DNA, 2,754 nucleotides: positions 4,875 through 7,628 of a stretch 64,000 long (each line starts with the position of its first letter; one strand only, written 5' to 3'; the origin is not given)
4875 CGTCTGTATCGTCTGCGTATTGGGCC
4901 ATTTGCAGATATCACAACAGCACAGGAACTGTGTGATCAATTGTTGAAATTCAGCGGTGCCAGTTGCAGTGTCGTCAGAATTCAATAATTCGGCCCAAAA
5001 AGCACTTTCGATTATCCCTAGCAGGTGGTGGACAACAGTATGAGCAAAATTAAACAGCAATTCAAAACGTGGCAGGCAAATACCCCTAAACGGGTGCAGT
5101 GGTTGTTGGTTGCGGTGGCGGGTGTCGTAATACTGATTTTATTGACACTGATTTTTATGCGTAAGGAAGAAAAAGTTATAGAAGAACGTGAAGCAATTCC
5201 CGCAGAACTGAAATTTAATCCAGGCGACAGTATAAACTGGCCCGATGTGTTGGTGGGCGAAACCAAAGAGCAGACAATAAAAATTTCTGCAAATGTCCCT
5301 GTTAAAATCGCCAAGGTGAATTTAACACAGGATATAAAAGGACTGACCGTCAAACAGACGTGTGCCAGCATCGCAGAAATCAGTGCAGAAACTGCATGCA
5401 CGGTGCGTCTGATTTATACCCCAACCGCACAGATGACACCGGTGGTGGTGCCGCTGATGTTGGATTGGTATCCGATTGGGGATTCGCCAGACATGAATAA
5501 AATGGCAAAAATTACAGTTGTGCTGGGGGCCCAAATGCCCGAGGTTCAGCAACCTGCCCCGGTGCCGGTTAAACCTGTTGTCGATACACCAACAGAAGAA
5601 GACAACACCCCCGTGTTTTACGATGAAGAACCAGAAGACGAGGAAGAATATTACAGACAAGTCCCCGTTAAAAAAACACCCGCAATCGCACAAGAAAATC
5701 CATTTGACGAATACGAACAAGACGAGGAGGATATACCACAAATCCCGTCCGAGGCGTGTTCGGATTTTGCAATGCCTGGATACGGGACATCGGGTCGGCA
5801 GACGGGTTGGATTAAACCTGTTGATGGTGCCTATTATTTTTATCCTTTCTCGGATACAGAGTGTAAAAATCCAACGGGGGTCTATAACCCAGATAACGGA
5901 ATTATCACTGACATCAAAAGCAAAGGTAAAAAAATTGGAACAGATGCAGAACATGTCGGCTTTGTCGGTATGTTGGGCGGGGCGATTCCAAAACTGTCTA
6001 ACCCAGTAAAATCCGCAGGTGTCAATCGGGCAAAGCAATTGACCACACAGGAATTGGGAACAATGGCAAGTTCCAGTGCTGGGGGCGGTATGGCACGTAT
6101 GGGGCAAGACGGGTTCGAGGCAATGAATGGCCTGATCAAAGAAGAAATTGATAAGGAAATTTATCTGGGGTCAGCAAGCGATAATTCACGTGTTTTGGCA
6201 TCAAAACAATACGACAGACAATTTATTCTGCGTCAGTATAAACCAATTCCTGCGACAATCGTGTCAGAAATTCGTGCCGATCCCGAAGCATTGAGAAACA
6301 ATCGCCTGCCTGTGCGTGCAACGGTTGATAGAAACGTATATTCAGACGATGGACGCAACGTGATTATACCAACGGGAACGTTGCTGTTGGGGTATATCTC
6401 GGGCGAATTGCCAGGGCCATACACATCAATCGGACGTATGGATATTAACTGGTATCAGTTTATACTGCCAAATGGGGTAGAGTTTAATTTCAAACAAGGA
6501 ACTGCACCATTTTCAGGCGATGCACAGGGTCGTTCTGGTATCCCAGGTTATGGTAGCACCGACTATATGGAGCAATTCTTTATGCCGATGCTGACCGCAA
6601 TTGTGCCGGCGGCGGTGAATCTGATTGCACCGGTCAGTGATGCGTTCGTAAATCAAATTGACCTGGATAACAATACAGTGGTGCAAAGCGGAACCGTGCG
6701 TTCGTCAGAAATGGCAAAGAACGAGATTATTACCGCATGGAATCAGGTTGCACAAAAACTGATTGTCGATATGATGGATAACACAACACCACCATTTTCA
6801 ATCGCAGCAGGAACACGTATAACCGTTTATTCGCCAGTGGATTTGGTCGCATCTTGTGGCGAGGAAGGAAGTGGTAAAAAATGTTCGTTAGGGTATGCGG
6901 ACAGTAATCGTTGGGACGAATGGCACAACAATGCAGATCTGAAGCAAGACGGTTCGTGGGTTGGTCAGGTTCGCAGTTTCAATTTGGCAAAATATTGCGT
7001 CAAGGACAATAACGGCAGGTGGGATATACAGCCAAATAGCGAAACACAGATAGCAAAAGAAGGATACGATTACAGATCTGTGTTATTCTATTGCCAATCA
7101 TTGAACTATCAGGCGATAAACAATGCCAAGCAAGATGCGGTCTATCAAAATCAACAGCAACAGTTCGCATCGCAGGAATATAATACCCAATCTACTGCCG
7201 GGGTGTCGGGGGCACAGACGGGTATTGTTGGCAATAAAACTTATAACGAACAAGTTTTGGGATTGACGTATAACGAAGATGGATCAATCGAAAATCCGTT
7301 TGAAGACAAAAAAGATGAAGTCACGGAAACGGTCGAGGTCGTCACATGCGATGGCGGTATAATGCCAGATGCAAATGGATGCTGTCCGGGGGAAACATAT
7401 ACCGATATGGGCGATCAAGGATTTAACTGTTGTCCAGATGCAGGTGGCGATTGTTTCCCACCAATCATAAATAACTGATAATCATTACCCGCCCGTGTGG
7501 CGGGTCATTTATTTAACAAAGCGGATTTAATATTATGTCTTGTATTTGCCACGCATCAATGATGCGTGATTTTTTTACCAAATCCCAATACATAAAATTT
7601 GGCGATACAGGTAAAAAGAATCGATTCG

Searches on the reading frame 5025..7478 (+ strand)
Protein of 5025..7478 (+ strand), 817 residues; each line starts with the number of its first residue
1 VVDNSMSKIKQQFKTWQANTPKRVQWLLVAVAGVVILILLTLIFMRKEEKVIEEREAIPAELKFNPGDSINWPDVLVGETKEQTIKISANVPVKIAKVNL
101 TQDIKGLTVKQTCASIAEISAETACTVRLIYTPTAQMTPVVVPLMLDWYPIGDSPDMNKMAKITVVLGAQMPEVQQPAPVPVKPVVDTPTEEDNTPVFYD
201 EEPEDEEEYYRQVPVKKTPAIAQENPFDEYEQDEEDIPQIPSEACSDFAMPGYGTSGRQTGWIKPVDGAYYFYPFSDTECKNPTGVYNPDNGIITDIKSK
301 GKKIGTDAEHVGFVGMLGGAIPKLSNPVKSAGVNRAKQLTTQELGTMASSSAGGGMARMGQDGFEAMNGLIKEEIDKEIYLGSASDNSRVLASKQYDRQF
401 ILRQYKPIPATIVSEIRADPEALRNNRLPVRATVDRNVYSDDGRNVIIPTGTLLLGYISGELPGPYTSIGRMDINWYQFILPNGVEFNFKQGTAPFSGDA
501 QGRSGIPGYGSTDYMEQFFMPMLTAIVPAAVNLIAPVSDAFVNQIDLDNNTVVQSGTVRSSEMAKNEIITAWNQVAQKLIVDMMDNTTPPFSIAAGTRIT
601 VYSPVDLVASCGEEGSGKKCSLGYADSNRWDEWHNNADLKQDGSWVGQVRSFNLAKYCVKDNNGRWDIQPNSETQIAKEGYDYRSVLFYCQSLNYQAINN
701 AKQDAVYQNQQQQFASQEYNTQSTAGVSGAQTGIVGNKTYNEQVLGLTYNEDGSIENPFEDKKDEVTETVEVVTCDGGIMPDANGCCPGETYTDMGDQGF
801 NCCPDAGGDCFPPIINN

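Call 58: search_protein_families(library=pfam, proteins=[window:5025-7478:+], max_evalue=0.00001)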
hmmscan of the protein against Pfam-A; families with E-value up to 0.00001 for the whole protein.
window:5025-7478:+ (817 aa): 1 family
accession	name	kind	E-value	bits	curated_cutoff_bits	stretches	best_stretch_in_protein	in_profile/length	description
PF03743.19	TrbI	-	9.8e-18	65.1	35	1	403-606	3-185/188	Bacterial conjugation TrbI-like protein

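Call 92: search_dna_similar(query=window:5025-7478:+, collection=plasmids, mode=protein, max_evalue=0.00001, max_rows=12)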
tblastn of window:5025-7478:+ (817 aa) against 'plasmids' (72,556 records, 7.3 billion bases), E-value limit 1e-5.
Records with a match: 308; places in all: 311; records where one place covers at least 80% of the query: 0.
Best place of each record, by identity: <60% 308.
By first word of the organism name: Rhizobium 56; Acinetobacter 48; Sinorhizobium 35; Campylobacter 33; Phaeobacter 22; Agrobacterium 21; Mesorhizobium 20; Brucella 6; Ensifer 3; Neorhizobium 3; and 42 more.
By predicted mobility (MOB-suite, as given by PLSDB): conjugative 221; non-mobilizable 85; mobilizable 2.
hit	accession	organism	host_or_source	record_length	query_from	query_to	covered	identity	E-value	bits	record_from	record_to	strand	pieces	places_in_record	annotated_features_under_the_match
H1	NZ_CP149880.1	Sinorhizobium medicae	Medicago sativa,Cell Culture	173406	361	607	30%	30.1%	7e-12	77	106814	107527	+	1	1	none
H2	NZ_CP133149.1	Sinorhizobium chiapasense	Acaciella angustissima,cell culture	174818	361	607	30%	29.4%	3e-12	79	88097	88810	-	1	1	virB10: type IV secretion system protein VirB10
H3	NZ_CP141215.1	Sinorhizobium meliloti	alfalfa,Isolate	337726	361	607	30%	29.4%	2e-11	76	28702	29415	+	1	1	virB10: type IV secretion system protein VirB10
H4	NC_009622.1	Sinorhizobium medicae WSM419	-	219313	361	607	30%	29.4%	2e-11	76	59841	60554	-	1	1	virB10: type IV secretion system protein VirB10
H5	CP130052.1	Sinorhizobium meliloti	Medicago,Cell culture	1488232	361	607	30%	29.0%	2e-11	76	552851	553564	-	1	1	none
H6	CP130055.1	Sinorhizobium meliloti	Medicago,Cell culture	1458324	361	607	30%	29.0%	3e-11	76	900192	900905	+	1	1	none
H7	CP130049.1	Sinorhizobium meliloti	Medicago,Cell culture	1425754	361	607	30%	29.0%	4e-11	75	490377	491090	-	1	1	virB10: type IV secretion system protein VirB10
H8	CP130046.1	Sinorhizobium meliloti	Medicago,Cell culture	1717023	361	607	30%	29.0%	4e-11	75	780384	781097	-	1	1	none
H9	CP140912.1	Sinorhizobium medicae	Medicago lupulina,whole organism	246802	368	607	29%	29.7%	9e-12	77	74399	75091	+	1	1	none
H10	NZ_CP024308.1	Sinorhizobium fredii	Phaseolus vulgaris,cell culture,plant ...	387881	368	607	29%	29.4%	1e-10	74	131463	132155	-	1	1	virB10: type IV secretion system protein VirB10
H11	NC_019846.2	Sinorhizobium meliloti GR4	-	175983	368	607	29%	29.0%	8e-11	74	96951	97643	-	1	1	virB10: type IV secretion system protein VirB10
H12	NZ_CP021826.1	Sinorhizobium meliloti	Medicago truncatula,Single Cell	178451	368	607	29%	29.0%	8e-11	74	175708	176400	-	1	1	virB10: type IV secretion system protein VirB10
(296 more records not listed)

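Call 93: get_annotated_region(hit=H4, flank=9000)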
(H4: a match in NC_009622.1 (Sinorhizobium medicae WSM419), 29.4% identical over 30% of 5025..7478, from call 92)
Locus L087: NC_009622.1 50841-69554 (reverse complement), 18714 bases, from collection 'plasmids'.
description: Sinorhizobium medicae WSM419 plasmid pSMED03, complete sequence
organism: Sinorhizobium medicae WSM419 (NCBI taxid 366394)
taxonomy: Bacteria; Pseudomonadota; Alphaproteobacteria; Hyphomicrobiales; Rhizobiaceae; Sinorhizobium; Sinorhizobium medicae; Sinorhizobium medicae WSM419
host: -; source: -; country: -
typing (MOB-suite, as given by PLSDB): conjugative; replicon rep_cluster_287; relaxase MOBP; mating-pair formation MPF_T
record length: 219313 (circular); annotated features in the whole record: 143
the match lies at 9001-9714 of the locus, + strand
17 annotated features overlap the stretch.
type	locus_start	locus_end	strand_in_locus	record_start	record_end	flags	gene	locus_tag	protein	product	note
CDS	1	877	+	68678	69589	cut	-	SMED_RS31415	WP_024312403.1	lytic transglycosylase domain-containing protein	-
CDS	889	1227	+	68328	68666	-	-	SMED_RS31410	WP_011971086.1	TrbC/VirB2 family protein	-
CDS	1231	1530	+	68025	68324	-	-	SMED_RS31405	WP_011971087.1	VirB3 family type IV secretion system protein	-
CDS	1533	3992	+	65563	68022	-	-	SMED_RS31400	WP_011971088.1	VirB4 family type IV secretion/conjugal transfer ATPase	-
CDS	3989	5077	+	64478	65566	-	-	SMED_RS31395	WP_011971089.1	lytic transglycosylase domain-containing protein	-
CDS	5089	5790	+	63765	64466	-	-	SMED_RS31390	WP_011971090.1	type IV secretion system protein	-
CDS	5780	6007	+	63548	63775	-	-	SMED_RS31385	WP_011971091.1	hypothetical protein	-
CDS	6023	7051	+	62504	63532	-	-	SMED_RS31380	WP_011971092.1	type IV secretion system protein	-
CDS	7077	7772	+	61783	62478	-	-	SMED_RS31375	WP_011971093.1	type IV secretion system protein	-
CDS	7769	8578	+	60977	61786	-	virB9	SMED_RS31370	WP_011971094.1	P-type conjugative transfer protein VirB9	-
CDS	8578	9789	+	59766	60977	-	virB10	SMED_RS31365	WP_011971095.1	type IV secretion system protein VirB10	-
CDS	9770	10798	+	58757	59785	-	virB11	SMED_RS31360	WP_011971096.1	P-type DNA transfer ATPase VirB11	GO:0044097 - secretion by the type IV secretion system [Evidence IEA]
CDS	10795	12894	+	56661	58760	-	-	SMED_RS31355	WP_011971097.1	type IV secretory system conjugative DNA transfer family protein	-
CDS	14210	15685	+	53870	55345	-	-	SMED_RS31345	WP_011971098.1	DUF1214 domain-containing protein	-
CDS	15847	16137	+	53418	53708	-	-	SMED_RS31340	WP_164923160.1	hypothetical protein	-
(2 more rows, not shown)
